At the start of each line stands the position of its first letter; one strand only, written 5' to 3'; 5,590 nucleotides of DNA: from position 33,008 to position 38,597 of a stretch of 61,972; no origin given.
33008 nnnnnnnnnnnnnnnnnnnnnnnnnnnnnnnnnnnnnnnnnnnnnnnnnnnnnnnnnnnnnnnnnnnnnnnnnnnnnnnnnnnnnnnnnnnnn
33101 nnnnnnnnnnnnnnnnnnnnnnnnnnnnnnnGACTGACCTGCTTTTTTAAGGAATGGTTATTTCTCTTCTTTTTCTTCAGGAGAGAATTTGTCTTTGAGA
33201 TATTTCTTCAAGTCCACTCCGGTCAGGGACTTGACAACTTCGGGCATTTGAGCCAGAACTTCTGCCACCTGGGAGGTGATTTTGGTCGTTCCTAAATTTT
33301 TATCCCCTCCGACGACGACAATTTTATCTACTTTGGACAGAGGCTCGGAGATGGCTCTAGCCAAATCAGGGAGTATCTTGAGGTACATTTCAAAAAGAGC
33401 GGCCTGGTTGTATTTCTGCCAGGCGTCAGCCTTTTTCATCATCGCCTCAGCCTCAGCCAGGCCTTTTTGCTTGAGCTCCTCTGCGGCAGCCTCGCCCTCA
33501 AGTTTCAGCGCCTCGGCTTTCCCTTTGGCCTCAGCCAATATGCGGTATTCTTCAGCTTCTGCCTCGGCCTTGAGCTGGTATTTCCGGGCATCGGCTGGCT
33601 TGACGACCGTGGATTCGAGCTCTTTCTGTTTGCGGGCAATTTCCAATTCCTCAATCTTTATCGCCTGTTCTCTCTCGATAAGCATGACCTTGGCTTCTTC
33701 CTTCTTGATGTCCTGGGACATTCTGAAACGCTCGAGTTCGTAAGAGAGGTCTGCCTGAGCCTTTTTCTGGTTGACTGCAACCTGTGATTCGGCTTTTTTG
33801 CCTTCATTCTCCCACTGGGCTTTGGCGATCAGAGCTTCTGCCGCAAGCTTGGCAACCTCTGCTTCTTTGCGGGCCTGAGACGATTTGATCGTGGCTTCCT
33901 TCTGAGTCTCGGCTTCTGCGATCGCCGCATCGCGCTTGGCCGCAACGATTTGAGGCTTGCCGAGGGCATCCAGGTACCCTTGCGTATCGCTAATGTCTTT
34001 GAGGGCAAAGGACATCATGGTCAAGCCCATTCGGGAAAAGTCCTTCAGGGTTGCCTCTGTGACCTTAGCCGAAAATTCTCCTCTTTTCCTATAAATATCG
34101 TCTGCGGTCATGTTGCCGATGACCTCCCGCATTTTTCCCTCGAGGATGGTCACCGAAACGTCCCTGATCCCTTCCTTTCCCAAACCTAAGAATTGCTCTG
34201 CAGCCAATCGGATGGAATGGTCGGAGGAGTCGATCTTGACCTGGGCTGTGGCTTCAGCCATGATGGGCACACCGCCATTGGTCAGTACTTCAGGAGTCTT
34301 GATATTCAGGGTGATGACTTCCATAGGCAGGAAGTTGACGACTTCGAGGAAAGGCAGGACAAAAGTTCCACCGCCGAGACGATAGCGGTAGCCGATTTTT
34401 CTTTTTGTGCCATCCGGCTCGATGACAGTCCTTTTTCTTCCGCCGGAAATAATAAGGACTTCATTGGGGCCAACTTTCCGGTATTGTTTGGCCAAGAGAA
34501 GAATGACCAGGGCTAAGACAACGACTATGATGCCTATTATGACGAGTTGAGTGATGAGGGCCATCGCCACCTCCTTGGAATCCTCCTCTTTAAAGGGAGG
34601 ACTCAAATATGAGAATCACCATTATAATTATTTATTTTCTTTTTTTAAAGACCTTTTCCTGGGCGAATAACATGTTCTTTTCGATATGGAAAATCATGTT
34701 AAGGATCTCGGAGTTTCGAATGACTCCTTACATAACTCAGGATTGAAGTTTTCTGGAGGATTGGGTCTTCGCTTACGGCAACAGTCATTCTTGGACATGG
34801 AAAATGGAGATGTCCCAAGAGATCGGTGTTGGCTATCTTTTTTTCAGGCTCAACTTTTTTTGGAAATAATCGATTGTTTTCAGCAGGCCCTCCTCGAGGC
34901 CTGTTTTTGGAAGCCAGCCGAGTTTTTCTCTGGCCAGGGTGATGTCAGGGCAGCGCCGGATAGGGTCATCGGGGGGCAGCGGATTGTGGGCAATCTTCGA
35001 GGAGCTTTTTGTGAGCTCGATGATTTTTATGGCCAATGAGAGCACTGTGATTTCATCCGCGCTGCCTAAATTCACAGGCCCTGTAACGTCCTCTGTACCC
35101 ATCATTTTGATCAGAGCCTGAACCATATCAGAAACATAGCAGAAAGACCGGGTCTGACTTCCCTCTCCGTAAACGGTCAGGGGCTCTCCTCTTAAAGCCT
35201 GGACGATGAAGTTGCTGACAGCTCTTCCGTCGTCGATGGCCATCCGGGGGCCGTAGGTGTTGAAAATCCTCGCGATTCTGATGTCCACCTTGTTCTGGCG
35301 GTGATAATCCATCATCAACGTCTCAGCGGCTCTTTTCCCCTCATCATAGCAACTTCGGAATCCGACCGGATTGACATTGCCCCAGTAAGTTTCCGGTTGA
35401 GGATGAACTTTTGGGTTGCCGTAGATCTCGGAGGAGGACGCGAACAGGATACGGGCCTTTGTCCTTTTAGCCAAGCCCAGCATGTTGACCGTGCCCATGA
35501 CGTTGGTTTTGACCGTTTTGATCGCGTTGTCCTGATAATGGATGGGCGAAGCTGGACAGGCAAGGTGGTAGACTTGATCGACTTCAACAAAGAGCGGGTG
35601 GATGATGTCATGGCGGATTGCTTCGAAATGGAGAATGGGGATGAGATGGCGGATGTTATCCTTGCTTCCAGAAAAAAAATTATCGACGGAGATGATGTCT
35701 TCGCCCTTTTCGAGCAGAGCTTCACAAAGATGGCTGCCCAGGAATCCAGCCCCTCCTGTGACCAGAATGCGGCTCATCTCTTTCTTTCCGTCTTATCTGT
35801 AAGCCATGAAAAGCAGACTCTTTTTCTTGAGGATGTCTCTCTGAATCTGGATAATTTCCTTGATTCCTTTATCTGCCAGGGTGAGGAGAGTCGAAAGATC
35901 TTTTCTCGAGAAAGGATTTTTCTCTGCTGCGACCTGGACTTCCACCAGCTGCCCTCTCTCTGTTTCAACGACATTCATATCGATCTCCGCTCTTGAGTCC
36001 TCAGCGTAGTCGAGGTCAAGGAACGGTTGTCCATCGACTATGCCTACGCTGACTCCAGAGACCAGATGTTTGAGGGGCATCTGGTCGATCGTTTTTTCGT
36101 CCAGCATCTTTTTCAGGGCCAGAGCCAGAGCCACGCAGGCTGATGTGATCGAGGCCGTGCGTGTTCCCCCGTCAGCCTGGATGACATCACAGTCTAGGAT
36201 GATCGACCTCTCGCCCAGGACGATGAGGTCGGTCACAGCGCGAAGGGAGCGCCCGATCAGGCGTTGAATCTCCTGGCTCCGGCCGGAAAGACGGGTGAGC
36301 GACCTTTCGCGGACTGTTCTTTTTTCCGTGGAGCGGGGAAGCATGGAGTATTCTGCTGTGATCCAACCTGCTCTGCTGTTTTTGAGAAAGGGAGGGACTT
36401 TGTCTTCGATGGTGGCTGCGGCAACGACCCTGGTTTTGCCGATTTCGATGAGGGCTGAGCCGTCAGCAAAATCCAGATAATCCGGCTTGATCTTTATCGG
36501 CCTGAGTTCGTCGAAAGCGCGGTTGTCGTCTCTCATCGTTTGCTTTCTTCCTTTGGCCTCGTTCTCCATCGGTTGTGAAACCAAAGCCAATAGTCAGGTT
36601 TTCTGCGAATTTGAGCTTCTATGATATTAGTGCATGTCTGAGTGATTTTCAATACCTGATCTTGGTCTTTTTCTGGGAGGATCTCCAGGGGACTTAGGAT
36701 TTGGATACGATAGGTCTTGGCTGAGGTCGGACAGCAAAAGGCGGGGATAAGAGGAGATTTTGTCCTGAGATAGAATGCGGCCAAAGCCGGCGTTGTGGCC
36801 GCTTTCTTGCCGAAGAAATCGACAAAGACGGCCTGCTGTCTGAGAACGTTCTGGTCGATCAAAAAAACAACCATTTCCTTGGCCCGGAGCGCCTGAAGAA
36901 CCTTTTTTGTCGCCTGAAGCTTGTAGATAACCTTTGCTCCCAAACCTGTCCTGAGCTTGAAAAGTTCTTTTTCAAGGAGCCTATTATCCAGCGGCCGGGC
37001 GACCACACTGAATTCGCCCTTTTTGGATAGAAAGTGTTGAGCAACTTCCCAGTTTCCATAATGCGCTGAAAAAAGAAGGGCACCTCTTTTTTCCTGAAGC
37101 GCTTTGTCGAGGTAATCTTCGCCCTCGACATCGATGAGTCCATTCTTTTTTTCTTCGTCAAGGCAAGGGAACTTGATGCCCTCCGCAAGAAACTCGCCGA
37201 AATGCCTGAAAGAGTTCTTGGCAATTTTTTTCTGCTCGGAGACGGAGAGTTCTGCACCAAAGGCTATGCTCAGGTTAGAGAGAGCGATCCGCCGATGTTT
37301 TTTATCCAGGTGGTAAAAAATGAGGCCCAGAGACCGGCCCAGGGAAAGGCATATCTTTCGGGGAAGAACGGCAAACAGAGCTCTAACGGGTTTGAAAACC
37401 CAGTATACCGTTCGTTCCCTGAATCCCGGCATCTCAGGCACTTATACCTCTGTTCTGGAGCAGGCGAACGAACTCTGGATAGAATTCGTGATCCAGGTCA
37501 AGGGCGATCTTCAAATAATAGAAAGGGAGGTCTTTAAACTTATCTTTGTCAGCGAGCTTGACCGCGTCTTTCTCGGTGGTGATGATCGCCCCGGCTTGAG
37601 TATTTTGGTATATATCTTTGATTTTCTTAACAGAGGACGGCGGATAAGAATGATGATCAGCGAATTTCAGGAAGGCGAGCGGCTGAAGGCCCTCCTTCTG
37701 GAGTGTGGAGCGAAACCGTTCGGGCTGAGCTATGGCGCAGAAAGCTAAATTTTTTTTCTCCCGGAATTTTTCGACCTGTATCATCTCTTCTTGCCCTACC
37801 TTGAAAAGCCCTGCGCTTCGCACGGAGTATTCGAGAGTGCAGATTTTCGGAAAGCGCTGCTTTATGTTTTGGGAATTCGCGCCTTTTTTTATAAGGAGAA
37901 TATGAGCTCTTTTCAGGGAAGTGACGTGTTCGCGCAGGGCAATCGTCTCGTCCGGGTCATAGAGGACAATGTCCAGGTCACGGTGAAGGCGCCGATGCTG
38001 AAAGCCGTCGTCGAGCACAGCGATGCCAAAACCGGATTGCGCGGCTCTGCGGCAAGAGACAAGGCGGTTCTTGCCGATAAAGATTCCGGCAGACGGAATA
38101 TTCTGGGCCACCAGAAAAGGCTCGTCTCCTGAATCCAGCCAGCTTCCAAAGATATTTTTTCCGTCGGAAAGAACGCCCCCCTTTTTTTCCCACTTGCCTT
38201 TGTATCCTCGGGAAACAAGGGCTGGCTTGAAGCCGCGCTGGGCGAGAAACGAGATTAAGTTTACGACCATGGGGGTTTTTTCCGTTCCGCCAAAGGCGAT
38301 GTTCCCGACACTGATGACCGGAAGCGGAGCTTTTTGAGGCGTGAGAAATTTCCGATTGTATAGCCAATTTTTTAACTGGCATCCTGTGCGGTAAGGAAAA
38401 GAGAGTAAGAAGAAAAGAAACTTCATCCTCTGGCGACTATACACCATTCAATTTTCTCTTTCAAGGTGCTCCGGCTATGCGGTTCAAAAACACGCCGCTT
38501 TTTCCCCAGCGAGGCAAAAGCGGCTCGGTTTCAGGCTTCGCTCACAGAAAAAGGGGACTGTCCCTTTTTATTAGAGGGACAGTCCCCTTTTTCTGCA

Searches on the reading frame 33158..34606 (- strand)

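Call 31: search_protein_families(library=pfam, proteins=[window:33158-34606:-], max_evalue=0.00001)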
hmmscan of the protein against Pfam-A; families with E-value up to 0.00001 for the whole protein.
window:33158-34606:- (482 aa): 2 families
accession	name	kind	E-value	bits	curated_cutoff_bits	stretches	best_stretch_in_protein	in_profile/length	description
PF01145.31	Band_7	-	3.2e-27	96.1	23.6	1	44-236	2-176/176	SPFH domain / Band 7 family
PF15975.10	Flot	-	1.2e-07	32.3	27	1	359-464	1-108/124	Flotillin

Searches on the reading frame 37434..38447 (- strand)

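Call 31: search_protein_families(library=pfam, proteins=[window:37434-38447:-], max_evalue=0.00001)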
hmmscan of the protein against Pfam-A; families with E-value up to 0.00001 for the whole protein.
window:37434-38447:- (337 aa): 1 family
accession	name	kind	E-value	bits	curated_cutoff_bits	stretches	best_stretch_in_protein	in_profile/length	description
PF02606.20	LpxK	-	6.8e-73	246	27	1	9-323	2-320/328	Tetraacyldisaccharide-1-P 4'-kinase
